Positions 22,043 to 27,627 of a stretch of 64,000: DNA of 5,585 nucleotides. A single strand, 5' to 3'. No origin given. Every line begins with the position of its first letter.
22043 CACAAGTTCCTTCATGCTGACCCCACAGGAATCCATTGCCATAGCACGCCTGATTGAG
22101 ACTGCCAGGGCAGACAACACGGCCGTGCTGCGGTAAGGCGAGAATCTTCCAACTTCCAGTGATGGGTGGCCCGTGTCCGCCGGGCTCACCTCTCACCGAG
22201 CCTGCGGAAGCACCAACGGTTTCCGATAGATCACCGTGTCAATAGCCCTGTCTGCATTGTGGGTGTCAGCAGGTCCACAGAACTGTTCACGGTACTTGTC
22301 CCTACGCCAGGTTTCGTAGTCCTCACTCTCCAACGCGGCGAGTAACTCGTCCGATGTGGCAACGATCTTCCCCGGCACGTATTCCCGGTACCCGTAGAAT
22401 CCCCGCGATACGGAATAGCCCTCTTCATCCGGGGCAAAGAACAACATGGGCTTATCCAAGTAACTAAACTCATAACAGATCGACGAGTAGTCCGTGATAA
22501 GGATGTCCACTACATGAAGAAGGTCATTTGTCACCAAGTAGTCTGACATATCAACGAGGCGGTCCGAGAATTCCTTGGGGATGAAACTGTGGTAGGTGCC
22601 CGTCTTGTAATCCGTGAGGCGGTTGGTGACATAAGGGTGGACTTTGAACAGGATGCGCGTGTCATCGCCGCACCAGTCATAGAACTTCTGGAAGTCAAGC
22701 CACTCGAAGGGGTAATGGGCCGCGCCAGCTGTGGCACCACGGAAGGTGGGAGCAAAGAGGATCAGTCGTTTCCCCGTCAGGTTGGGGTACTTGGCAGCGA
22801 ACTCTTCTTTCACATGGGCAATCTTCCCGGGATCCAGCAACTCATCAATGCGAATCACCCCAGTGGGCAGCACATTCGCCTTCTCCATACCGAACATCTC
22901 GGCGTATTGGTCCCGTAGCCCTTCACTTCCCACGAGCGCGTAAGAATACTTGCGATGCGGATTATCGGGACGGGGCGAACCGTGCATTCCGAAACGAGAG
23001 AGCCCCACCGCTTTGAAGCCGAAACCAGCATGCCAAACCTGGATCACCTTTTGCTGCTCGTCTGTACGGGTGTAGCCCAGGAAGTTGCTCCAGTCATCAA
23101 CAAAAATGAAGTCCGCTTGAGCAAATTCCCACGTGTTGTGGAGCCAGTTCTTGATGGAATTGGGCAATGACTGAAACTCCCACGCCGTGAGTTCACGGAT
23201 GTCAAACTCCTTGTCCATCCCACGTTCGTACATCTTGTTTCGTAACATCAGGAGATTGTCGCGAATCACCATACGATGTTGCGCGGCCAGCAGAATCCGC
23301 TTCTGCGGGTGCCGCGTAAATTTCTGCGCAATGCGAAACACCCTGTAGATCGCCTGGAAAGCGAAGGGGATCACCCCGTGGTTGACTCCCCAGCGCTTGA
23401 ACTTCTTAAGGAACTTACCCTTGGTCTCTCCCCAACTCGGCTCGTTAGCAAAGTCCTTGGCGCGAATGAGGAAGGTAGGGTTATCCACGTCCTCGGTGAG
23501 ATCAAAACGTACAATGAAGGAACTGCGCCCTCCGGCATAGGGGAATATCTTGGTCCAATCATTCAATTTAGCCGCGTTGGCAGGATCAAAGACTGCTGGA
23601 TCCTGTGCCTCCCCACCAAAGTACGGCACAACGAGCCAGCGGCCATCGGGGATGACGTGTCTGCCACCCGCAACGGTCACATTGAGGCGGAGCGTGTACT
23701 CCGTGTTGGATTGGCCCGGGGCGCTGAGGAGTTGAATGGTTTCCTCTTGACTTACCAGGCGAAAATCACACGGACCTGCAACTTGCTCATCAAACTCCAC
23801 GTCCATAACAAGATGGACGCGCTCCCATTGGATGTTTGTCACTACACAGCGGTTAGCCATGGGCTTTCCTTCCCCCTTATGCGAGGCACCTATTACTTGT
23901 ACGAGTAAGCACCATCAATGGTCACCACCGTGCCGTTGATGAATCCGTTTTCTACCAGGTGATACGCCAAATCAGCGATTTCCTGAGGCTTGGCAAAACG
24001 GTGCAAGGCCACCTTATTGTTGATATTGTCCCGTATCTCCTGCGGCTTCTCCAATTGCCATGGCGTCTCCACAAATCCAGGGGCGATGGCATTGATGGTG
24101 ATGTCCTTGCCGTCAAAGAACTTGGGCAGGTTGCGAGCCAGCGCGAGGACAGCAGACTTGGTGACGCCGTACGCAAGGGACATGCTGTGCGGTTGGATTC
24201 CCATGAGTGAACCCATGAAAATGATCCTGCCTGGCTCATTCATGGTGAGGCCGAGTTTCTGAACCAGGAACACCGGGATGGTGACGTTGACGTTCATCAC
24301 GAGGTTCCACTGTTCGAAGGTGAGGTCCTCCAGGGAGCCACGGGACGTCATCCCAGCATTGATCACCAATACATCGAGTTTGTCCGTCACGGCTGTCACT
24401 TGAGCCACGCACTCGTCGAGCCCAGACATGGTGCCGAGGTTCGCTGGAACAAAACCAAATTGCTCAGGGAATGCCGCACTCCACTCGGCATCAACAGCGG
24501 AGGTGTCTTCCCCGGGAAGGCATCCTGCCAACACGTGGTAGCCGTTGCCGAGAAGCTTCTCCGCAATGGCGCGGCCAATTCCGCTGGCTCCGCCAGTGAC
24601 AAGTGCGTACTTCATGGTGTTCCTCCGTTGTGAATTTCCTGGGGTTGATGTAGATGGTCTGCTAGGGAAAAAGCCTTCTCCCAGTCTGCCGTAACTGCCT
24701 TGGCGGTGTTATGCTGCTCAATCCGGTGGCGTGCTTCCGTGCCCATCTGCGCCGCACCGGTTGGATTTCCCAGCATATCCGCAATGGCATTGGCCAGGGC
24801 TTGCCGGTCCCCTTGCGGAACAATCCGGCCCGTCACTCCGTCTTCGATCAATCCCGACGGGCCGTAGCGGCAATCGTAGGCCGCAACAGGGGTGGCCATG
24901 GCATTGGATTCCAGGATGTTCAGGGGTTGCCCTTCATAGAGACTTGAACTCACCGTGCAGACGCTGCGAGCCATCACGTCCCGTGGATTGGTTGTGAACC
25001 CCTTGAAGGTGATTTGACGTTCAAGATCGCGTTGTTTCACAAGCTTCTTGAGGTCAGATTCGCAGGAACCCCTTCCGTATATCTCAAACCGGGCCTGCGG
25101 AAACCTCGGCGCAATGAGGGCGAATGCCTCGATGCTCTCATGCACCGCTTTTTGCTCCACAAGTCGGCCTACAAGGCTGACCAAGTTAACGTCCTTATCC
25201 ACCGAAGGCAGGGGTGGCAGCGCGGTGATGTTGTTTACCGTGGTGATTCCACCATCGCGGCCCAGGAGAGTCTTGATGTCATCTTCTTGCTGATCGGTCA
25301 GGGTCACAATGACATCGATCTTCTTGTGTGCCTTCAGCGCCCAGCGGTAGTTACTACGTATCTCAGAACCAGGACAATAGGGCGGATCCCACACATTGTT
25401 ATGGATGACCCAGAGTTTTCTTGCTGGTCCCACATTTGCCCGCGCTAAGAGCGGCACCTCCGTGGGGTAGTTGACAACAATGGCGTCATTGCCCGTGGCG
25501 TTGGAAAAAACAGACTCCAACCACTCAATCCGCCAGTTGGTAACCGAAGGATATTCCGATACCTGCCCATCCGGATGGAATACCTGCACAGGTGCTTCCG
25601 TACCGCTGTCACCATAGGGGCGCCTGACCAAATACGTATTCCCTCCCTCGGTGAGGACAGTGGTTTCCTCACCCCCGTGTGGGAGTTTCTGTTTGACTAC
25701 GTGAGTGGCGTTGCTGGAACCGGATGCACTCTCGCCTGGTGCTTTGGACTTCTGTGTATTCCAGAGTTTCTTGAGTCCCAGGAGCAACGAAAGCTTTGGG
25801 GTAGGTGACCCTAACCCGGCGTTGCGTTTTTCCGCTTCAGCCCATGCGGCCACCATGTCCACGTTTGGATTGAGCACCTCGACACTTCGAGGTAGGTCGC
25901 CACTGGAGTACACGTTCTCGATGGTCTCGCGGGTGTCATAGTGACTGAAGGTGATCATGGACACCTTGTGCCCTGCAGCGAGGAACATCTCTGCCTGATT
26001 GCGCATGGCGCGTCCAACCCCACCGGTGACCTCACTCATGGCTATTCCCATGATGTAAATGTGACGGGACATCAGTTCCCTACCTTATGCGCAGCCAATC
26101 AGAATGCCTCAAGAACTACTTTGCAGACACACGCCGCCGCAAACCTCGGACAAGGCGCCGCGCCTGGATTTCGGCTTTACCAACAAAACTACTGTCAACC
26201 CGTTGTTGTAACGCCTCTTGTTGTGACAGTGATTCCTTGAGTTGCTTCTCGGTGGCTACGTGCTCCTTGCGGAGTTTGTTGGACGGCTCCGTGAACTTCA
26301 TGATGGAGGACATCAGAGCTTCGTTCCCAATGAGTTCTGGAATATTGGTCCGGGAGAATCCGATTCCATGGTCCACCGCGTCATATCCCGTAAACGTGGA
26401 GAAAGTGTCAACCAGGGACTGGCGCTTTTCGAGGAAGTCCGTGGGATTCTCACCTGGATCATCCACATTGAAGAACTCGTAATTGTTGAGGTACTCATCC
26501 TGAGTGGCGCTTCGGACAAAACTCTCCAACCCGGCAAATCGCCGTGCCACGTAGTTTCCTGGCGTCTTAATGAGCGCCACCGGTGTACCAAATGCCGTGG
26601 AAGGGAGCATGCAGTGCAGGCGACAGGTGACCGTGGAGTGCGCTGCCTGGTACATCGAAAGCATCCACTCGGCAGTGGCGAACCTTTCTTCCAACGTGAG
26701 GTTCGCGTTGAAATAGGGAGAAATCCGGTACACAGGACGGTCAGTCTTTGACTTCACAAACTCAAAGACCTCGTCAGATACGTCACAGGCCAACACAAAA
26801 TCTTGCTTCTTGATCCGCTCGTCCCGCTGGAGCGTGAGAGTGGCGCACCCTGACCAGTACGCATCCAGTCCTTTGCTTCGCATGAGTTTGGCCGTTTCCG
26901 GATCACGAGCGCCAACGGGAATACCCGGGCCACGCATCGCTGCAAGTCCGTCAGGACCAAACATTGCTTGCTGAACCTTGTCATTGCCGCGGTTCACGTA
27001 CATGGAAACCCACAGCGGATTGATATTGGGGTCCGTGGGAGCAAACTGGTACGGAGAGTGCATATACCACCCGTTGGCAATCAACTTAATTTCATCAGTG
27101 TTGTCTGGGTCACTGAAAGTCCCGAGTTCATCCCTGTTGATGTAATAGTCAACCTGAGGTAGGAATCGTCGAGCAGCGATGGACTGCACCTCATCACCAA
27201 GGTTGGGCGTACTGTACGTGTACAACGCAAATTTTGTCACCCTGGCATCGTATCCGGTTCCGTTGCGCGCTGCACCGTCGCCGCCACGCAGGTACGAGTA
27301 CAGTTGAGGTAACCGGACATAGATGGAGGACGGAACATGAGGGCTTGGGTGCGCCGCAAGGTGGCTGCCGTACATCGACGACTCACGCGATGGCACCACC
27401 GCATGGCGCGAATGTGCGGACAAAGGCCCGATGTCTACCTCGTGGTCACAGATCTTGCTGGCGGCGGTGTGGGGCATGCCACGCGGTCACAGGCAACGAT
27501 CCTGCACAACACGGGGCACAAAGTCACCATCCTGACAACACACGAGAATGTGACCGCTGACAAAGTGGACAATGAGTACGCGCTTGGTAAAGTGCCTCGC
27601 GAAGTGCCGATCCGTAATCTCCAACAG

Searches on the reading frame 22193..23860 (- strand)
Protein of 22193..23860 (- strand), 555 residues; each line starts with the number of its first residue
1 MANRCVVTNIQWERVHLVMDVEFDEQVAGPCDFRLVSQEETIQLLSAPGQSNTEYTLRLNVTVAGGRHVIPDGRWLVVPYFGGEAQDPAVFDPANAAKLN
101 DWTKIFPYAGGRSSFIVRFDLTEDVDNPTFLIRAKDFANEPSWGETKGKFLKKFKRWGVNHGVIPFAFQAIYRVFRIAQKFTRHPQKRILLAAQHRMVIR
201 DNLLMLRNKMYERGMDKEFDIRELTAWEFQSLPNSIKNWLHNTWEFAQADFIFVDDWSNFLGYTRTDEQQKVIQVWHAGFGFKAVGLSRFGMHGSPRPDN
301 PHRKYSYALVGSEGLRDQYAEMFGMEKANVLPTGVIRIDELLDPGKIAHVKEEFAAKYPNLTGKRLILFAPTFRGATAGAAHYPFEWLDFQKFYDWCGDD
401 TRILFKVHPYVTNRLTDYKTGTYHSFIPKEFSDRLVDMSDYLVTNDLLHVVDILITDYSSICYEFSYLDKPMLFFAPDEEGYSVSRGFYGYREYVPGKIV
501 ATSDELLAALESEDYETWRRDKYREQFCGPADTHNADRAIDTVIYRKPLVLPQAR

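Call 7: search_protein_families(library=pfam, proteins=[window:22193-23860:-])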
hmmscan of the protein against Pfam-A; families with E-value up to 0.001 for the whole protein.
window:22193-23860:- (555 aa): 1 family
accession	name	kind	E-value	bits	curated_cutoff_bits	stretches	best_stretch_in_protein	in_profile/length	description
PF04464.20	Glyphos_transf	-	3.1e-63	214.4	22.1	1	185-544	12-366/367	CDP-Glycerol:Poly(glycerophosphate) glycerophosphotransferase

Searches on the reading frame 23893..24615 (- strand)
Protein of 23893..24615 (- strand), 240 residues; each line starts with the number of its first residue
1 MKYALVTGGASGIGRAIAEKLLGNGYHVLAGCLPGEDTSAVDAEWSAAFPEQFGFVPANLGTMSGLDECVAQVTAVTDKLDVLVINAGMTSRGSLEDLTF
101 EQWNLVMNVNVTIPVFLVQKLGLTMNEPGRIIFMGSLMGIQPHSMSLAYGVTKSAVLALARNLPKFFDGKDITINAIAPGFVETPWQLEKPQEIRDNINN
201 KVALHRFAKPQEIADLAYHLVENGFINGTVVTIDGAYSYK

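Call 7: search_protein_families(library=pfam, proteins=[window:23893-24615:-])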
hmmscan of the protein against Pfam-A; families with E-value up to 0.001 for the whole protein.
window:23893-24615:- (240 aa): 3 families
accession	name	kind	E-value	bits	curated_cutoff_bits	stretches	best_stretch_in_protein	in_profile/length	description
PF13561.12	adh_short_C2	-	7.9e-40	137.3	27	1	10-237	3-235/236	Enoyl-(Acyl carrier protein) reductase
PF00106.31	adh_short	-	8.4e-39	133.5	26.6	1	2-190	1-190/195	short chain dehydrogenase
PF08659.16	KR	-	9.5e-08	32.6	22.6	1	5-161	4-161/180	KR domain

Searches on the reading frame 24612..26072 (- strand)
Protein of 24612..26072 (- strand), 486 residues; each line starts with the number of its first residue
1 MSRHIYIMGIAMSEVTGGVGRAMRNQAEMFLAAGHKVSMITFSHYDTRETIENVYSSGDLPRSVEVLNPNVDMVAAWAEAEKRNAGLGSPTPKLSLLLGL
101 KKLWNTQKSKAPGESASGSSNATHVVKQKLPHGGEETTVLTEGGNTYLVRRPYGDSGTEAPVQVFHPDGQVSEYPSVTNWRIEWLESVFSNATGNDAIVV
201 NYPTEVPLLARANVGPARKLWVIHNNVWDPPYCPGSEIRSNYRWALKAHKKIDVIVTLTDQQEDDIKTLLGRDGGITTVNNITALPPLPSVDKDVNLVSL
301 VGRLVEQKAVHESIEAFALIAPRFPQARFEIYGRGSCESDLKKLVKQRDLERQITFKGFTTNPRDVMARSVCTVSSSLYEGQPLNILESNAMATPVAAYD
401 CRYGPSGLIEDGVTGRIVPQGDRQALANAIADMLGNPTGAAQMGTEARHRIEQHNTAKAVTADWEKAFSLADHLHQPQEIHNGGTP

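Call 7: search_protein_families(library=pfam, proteins=[window:24612-26072:-])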
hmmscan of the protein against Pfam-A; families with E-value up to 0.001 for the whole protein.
window:24612-26072:- (486 aa): 4 families
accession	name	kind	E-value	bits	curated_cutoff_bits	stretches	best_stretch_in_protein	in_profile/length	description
PF00534.26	Glycos_transf_1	-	8.9e-31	107.2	26.4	1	292-449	12-171/172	Glycosyl transferases group 1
PF13692.12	Glyco_trans_1_4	-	7.9e-27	94.7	27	1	298-436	4-142/142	Glycosyl transferases group 1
PF13579.12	Glyco_trans_4_4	-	2.2e-05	25.3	29.7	0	123-279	7-155/158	Glycosyl transferase 4-like domain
PF13439.12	Glyco_transf_4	-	2.5e-05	24.8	28.5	0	17-55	2-41/170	Glycosyltransferase Family 4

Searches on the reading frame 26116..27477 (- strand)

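Call 7: search_protein_families(library=pfam, proteins=[window:26116-27477:-])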
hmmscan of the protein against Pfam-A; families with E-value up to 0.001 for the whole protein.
window:26116-27477:- (453 aa): 1 family
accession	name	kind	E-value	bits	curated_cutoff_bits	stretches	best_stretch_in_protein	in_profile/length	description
PF04230.19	PS_pyruv_trans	-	5.3e-12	46.7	25.3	1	188-303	126-276/280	Polysaccharide pyruvyl transferase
